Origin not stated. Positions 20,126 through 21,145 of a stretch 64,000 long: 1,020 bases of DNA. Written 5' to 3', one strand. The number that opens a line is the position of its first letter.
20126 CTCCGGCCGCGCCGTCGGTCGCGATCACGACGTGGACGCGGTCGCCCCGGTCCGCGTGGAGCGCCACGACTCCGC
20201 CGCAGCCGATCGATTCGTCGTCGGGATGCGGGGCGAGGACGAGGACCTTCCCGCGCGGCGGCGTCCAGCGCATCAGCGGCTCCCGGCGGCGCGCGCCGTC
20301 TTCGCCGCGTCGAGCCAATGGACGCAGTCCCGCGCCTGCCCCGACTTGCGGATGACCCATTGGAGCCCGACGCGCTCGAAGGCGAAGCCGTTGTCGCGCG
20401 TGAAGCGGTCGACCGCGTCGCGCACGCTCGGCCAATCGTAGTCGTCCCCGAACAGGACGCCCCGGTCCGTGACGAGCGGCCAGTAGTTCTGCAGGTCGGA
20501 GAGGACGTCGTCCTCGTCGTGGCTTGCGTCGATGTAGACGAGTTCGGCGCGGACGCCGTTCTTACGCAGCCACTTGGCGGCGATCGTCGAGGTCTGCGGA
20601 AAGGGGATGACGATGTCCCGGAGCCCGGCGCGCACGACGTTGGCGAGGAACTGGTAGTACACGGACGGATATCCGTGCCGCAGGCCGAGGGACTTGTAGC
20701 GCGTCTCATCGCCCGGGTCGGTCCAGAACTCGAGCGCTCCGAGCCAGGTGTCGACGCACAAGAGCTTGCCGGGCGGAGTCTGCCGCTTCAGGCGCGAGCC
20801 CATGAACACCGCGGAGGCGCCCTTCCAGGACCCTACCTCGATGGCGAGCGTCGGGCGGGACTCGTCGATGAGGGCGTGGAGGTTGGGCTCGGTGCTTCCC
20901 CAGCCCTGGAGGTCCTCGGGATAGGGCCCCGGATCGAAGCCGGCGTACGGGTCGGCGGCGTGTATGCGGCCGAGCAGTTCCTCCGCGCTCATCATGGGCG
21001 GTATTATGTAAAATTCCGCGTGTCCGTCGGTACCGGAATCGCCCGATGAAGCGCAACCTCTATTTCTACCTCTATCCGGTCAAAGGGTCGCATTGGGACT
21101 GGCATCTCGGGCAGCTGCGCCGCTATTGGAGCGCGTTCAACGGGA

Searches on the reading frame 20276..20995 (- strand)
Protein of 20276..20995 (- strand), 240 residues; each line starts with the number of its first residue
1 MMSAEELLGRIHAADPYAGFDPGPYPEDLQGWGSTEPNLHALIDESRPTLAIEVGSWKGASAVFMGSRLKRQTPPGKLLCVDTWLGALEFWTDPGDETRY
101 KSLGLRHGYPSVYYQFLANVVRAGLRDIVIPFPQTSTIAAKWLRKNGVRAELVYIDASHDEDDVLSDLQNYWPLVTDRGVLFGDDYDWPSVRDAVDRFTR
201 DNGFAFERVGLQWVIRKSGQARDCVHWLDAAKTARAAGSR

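Call 36: search_protein_families(library=pfam, proteins=[window:20276-20995:-], max_evalue=0.01)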
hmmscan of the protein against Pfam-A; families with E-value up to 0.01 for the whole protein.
window:20276-20995:- (240 aa): 3 families
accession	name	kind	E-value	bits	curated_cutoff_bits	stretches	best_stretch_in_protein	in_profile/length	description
PF13578.12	Methyltransf_24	-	7.4e-18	65.8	26.3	1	52-186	1-105/105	Methyltransferase domain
PF04989.18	RMNT_CmcI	-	1.7e-06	28.3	23.2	0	39-83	24-68/206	Rhamnosyl O-methyltransferase/CmcI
PF05711.17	TylF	-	0.0064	16.2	23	0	44-75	88-119/264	Macrocin-O-methyltransferase (TylF)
